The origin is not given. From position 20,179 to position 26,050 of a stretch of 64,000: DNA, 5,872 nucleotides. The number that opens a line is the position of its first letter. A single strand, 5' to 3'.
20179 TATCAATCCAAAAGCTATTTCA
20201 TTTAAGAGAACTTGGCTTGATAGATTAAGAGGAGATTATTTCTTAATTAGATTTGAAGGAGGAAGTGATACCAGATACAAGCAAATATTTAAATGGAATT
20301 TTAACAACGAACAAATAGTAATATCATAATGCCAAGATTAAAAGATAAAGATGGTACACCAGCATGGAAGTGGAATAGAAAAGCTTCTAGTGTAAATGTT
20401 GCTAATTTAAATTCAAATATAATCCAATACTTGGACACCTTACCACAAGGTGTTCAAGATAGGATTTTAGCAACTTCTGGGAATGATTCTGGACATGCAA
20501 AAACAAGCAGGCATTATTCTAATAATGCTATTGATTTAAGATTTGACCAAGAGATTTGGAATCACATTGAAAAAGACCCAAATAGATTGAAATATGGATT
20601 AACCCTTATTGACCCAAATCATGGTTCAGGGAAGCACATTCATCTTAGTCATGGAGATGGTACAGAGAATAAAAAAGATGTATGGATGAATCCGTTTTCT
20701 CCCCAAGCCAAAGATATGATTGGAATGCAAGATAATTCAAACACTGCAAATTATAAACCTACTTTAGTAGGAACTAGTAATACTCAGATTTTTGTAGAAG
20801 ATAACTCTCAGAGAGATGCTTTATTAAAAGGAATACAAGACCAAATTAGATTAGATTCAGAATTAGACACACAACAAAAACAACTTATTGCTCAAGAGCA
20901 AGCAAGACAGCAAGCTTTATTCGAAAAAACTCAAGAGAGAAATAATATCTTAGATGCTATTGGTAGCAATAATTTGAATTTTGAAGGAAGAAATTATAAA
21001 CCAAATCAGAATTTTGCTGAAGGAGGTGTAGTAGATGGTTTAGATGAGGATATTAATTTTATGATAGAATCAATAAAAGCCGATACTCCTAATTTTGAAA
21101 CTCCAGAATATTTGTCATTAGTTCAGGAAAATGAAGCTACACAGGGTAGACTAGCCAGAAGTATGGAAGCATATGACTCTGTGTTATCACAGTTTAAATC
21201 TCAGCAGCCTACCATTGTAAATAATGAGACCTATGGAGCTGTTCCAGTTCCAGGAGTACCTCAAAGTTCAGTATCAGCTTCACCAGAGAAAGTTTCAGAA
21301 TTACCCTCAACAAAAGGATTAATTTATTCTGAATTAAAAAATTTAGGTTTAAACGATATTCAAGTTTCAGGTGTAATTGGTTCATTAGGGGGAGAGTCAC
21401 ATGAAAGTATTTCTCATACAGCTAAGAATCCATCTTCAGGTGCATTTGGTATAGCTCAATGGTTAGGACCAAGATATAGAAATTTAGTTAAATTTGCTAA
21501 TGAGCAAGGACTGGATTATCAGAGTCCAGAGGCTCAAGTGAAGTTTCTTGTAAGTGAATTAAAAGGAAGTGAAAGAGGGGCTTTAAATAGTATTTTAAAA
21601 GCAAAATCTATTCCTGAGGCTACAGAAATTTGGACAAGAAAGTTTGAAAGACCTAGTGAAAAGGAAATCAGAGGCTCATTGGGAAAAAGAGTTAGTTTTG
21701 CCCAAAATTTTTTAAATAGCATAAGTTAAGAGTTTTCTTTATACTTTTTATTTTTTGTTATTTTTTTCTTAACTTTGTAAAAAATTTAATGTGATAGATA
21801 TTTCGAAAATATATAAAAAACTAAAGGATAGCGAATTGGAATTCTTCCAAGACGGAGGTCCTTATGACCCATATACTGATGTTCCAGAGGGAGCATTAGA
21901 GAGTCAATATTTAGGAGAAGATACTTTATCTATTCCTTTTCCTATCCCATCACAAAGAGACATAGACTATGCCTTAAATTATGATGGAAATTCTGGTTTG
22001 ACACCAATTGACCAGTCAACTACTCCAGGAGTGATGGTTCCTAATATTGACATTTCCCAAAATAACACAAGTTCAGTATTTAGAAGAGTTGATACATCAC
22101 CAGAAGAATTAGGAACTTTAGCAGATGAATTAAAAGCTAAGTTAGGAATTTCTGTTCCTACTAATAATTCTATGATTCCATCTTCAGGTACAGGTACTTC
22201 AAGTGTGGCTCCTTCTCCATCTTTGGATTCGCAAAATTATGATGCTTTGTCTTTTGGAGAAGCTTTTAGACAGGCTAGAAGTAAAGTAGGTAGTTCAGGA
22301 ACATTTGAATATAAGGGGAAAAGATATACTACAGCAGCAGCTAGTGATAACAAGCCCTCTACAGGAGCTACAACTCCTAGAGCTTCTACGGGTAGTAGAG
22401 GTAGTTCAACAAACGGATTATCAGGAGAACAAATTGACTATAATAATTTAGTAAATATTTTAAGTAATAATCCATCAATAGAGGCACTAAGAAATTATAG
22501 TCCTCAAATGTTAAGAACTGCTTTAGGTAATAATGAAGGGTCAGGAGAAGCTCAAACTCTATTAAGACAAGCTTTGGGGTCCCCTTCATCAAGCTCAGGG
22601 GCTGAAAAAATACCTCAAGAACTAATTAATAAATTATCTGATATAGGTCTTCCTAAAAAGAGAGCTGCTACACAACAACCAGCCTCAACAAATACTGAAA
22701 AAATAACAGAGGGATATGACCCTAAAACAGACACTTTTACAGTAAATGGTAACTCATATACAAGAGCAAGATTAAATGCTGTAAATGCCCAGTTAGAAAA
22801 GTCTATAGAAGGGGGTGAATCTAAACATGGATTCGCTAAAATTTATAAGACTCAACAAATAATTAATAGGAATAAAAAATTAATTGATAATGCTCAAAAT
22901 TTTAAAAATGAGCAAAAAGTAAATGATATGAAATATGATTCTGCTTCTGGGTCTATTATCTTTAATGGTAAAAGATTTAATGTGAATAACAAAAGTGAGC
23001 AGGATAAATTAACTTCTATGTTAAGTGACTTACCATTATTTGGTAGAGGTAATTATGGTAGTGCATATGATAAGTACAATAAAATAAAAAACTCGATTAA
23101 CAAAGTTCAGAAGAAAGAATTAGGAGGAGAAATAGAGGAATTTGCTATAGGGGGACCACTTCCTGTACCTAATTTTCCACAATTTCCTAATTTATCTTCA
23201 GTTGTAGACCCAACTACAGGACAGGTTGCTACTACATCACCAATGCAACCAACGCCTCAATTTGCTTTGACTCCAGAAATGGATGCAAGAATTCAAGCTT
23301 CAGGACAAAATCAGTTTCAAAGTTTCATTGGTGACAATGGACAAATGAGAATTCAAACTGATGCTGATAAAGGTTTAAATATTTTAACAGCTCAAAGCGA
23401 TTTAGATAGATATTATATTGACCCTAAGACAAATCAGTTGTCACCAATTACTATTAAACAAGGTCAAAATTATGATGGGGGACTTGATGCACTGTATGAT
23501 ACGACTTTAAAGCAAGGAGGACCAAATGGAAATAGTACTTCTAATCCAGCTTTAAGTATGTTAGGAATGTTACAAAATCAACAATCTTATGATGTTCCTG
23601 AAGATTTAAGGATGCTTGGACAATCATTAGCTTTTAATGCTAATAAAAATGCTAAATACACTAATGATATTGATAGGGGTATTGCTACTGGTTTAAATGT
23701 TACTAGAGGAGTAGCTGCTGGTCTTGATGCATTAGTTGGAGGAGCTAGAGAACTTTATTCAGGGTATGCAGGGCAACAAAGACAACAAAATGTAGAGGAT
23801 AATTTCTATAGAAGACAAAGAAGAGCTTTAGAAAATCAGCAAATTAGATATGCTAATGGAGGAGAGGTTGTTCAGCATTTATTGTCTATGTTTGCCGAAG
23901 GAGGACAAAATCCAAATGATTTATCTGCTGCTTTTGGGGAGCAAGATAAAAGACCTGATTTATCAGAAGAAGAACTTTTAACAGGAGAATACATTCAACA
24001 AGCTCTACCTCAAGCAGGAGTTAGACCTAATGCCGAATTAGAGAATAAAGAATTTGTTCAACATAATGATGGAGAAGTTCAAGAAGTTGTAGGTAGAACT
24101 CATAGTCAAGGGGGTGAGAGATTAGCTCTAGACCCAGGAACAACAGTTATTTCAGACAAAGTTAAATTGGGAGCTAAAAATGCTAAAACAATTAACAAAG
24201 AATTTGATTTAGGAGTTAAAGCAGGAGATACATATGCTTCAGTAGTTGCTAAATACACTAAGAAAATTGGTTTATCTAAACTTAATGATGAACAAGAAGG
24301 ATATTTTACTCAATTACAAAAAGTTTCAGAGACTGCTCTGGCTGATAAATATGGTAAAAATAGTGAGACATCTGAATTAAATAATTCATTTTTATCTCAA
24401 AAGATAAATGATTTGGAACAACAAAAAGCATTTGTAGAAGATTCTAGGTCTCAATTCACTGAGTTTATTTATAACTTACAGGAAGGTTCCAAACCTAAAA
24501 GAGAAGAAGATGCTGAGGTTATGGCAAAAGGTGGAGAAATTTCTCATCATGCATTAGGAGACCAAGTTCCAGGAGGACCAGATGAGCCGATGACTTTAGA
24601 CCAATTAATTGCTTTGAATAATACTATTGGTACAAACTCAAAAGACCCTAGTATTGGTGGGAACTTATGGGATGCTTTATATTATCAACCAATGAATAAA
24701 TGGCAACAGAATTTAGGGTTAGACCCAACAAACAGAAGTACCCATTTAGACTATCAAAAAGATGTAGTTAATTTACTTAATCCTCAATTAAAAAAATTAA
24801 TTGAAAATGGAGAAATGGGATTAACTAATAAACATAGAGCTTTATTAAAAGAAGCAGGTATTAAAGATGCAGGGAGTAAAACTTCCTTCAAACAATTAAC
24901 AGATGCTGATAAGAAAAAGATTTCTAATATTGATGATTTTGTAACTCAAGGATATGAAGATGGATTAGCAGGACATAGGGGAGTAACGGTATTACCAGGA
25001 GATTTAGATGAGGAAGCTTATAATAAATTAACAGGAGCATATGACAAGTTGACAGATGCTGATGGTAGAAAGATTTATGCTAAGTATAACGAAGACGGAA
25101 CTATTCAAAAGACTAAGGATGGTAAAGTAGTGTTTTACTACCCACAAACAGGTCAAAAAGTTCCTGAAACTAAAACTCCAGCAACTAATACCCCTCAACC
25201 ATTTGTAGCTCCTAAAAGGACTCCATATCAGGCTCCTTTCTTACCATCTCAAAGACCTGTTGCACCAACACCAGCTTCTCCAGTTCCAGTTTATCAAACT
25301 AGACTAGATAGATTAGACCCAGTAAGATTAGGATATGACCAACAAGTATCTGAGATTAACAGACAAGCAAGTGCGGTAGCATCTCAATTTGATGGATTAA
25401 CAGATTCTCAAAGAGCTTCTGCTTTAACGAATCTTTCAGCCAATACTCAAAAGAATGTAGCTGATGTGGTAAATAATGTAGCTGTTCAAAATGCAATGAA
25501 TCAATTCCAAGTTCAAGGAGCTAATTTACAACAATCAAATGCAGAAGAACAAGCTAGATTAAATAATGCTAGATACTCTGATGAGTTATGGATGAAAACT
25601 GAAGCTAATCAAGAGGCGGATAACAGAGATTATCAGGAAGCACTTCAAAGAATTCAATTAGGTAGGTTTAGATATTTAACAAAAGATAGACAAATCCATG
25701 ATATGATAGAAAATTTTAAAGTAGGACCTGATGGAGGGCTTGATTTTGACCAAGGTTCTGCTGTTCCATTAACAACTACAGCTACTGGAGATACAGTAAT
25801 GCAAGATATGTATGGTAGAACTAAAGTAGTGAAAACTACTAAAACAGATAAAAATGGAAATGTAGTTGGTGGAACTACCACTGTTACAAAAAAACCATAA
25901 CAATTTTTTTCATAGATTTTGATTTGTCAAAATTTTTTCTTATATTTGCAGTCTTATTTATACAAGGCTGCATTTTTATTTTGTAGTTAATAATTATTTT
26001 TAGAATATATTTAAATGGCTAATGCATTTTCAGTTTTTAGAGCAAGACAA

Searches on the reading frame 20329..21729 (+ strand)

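Call 5: search_protein_families(library=phrogs, proteins=[window:20329-21729:+])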
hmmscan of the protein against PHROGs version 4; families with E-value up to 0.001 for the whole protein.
window:20329-21729:+ (466 aa): 7 families
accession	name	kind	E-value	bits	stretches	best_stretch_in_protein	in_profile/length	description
phrog_8949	-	unknown function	8e-18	66.1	1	329-444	336-452/557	-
phrog_24249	-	tail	3.1e-14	53.7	1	333-460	17-148/739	tail protein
phrog_9570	-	tail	3.8e-11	43.6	1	323-446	474-599/689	tail length tape measure protein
phrog_24864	-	unknown function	1.5e-10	41.2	1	310-445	105-242/729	-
phrog_19487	-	tail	0.00015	21.3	1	332-448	829-946/1147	tail length tape measure protein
phrog_512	-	unknown function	0.00029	21.5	1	367-410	105-149/199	-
phrog_20388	-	lysis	0.00066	19.8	1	362-463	67-168/527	endolysin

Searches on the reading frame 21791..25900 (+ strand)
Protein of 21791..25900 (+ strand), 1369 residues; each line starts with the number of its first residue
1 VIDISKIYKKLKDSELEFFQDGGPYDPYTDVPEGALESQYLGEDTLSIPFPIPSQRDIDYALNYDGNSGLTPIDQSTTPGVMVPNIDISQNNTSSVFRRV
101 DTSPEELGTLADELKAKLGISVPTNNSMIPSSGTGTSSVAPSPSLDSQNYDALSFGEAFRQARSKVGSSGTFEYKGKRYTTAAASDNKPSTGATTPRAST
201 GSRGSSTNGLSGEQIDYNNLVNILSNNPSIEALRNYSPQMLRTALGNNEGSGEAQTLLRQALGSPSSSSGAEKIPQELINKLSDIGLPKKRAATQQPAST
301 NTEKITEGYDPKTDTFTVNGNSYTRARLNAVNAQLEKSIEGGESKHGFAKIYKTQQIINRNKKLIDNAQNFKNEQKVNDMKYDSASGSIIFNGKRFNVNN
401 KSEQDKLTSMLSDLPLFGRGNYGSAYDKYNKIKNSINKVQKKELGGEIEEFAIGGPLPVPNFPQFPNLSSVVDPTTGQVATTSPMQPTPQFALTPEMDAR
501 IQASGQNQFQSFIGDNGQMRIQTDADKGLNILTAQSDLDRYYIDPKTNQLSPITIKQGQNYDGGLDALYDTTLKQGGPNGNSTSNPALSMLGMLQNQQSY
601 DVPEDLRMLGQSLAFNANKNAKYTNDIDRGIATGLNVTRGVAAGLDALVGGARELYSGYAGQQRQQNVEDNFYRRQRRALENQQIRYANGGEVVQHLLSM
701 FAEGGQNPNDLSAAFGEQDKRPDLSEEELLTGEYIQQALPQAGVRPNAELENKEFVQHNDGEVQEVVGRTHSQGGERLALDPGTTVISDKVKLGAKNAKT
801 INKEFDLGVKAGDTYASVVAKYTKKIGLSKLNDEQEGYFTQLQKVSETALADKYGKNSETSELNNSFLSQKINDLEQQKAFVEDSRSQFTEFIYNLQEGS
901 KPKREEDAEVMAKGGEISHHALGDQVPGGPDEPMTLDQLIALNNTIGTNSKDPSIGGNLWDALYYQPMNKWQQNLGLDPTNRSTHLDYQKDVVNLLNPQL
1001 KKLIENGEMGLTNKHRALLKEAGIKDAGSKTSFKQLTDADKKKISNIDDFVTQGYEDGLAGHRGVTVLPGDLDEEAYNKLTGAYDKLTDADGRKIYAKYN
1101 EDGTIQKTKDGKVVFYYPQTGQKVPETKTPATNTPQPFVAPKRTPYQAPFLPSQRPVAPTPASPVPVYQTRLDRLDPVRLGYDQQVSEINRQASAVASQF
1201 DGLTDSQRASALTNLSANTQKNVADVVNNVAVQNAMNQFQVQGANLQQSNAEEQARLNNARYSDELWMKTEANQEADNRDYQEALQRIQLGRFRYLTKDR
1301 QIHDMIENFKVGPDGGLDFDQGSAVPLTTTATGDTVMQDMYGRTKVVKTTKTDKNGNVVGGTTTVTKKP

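Call 5: search_protein_families(library=phrogs, proteins=[window:21791-25900:+])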
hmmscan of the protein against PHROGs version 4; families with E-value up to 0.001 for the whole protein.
window:21791-25900:+ (1369 aa): 1 family
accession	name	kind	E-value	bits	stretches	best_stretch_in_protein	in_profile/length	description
phrog_36695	-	head and packaging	6.7e-44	151.2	2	637-916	276-520/895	virion structural protein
